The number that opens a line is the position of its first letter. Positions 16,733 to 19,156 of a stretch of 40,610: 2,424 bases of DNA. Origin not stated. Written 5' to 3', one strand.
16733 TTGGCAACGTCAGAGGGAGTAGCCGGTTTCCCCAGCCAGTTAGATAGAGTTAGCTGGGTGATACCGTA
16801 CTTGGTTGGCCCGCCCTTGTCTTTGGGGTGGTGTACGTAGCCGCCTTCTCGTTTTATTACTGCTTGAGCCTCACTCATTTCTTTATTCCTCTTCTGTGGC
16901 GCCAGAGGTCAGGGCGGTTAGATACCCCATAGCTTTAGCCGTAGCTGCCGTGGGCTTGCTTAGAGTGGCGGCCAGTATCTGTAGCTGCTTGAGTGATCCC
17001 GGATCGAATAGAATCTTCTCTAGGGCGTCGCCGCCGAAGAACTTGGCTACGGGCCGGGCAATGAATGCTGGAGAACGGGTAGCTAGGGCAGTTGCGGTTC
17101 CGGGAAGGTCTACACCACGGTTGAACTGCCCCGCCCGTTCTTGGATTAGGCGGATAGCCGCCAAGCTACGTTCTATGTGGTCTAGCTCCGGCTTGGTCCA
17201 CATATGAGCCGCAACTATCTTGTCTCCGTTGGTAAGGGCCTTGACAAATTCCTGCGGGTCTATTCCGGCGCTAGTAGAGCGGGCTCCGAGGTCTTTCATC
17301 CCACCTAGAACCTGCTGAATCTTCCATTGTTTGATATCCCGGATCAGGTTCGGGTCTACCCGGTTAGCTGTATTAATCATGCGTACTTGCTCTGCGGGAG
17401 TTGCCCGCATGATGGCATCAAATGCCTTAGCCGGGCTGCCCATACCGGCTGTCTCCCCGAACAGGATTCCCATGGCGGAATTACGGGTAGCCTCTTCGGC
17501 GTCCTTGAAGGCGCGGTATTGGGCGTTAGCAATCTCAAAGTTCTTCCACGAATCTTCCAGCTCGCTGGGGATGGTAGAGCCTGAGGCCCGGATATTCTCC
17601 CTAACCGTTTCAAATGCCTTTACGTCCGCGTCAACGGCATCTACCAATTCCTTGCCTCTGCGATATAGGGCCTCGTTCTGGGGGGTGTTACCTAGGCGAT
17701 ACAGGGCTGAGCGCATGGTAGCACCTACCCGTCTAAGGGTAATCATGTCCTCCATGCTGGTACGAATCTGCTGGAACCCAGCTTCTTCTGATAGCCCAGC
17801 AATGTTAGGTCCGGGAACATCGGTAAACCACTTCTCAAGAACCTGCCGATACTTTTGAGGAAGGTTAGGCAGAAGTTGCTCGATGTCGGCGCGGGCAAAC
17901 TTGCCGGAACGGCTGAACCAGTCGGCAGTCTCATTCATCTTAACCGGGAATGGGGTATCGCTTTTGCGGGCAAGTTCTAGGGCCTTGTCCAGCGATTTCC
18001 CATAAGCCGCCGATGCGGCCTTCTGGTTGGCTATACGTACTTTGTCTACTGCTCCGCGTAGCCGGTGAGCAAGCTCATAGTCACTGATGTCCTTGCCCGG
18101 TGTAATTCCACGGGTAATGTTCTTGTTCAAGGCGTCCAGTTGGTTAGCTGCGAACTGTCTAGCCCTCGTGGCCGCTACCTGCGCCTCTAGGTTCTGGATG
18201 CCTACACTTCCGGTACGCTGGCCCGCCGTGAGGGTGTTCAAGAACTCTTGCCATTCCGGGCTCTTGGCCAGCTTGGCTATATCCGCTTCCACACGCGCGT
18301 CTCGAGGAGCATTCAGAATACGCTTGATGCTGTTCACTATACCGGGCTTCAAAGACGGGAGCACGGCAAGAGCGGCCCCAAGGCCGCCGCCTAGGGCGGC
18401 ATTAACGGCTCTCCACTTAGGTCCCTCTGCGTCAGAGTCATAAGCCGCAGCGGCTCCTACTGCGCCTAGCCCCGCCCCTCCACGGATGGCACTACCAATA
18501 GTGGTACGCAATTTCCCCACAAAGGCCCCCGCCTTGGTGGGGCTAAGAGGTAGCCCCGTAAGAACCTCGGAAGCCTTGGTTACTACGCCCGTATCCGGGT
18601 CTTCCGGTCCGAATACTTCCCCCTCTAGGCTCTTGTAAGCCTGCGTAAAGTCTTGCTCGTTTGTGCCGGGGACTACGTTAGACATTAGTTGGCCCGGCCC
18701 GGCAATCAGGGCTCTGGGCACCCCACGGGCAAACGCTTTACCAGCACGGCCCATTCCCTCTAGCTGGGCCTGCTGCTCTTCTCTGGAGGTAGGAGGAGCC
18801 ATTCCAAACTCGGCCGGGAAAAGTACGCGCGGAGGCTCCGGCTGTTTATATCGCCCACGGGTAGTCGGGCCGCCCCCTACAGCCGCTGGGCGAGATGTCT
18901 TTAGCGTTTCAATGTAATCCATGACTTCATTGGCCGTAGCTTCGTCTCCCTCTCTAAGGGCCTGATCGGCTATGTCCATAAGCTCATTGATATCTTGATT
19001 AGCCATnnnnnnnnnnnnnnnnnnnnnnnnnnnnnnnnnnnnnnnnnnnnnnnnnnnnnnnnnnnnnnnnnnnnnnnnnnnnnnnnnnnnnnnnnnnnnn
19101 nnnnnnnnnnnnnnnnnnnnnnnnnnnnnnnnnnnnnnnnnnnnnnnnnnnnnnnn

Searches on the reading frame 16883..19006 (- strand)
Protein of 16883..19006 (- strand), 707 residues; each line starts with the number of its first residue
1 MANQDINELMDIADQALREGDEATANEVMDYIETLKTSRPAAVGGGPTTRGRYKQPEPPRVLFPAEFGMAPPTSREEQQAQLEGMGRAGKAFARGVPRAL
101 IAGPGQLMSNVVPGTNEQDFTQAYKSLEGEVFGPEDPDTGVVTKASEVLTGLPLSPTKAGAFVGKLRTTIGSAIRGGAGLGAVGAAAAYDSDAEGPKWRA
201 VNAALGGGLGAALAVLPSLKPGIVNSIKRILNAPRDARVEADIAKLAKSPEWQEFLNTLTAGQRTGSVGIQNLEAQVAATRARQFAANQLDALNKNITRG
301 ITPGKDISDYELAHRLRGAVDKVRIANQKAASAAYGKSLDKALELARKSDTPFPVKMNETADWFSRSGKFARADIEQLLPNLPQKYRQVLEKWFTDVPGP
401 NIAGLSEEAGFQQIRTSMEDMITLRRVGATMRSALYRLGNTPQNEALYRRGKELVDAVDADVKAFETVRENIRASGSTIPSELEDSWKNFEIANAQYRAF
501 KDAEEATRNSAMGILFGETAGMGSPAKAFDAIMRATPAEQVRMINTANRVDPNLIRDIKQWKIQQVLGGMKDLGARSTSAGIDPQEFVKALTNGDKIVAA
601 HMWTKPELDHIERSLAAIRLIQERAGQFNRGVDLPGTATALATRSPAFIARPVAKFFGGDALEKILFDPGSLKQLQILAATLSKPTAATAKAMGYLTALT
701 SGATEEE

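Call 13: search_protein_families(library=phrogs, proteins=[window:16883-19006:-])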
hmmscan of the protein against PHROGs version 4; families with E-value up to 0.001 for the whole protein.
window:16883-19006:- (707 aa): 0 families

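Call 19: search_protein_families(library=pfam, proteins=[window:16883-19006:-], max_evalue=0.01)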
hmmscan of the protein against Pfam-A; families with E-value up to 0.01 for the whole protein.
window:16883-19006:- (707 aa): 1 family
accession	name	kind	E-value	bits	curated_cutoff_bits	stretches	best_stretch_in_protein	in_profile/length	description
PF05235.19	CHAD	-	0.0057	17.1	25.6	1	236-346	105-207/228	CHAD domain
